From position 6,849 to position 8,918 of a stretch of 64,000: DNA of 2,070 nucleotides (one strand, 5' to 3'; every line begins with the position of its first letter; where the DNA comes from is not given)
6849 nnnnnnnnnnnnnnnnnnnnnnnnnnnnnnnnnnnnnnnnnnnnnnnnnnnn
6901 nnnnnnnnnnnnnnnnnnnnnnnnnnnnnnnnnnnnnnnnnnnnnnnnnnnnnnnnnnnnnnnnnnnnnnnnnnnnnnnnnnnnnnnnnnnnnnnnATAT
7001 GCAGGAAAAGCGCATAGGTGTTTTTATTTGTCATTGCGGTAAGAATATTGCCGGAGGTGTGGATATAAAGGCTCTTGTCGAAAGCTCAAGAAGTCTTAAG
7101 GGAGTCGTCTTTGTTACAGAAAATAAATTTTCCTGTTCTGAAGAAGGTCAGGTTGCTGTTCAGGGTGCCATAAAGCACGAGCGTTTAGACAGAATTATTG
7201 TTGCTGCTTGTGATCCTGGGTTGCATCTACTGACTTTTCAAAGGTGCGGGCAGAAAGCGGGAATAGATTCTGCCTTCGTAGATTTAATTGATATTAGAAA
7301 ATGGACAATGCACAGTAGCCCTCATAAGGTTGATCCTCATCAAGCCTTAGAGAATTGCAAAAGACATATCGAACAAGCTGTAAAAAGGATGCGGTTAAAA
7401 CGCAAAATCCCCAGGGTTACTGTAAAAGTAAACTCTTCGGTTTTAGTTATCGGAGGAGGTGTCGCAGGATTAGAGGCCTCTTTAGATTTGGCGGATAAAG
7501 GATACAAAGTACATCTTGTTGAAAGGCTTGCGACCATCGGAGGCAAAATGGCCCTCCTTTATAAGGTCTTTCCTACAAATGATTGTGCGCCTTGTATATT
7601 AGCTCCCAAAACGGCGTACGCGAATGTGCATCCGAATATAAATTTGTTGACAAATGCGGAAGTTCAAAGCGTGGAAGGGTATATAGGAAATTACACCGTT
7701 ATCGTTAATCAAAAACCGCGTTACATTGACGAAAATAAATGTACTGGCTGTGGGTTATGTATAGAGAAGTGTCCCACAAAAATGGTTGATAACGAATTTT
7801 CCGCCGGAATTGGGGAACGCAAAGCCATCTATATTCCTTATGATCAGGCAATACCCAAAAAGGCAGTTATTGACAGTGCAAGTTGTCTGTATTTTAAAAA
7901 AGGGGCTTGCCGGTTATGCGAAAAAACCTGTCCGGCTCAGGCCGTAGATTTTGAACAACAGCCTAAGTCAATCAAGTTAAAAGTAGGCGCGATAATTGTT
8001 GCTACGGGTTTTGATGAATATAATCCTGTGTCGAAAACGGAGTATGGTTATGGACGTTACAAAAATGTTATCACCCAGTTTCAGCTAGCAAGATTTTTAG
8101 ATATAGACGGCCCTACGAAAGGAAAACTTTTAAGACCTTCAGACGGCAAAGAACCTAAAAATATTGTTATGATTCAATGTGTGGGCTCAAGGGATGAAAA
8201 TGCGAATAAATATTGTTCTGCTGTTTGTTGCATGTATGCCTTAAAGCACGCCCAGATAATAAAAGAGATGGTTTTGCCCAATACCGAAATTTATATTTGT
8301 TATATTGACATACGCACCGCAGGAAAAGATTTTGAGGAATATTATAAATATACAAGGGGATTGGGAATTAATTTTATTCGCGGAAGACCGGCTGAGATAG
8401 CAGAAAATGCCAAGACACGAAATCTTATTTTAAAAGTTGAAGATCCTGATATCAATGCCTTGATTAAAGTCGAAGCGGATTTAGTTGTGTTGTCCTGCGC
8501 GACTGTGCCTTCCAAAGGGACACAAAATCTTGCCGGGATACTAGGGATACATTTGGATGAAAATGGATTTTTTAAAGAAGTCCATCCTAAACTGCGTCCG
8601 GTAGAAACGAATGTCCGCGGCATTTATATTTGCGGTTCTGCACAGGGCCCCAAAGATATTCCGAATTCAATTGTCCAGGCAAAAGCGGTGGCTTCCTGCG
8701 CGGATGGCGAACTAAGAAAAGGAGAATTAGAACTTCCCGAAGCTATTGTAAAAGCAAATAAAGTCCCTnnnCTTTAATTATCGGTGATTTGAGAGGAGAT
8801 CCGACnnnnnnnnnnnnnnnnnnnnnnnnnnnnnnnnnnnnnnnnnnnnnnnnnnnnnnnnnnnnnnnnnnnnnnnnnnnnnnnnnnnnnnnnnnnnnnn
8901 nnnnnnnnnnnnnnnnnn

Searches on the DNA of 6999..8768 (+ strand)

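Call 48: search_rna_families(sources=[L027, L012, L016], threshold=evalue, max_evalue=0.1)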
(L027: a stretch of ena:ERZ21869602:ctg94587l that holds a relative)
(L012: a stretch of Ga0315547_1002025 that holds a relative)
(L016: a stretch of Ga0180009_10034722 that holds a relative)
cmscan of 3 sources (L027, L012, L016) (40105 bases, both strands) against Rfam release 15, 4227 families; matches with E-value up to 0.1: 1.
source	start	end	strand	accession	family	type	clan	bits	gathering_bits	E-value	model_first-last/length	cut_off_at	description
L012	4300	4395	+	RF03531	n00280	Gene; sRNA;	-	39.7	65.2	0.0035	1-101/101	no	Clostridioides difficile sRNA included into helicase gene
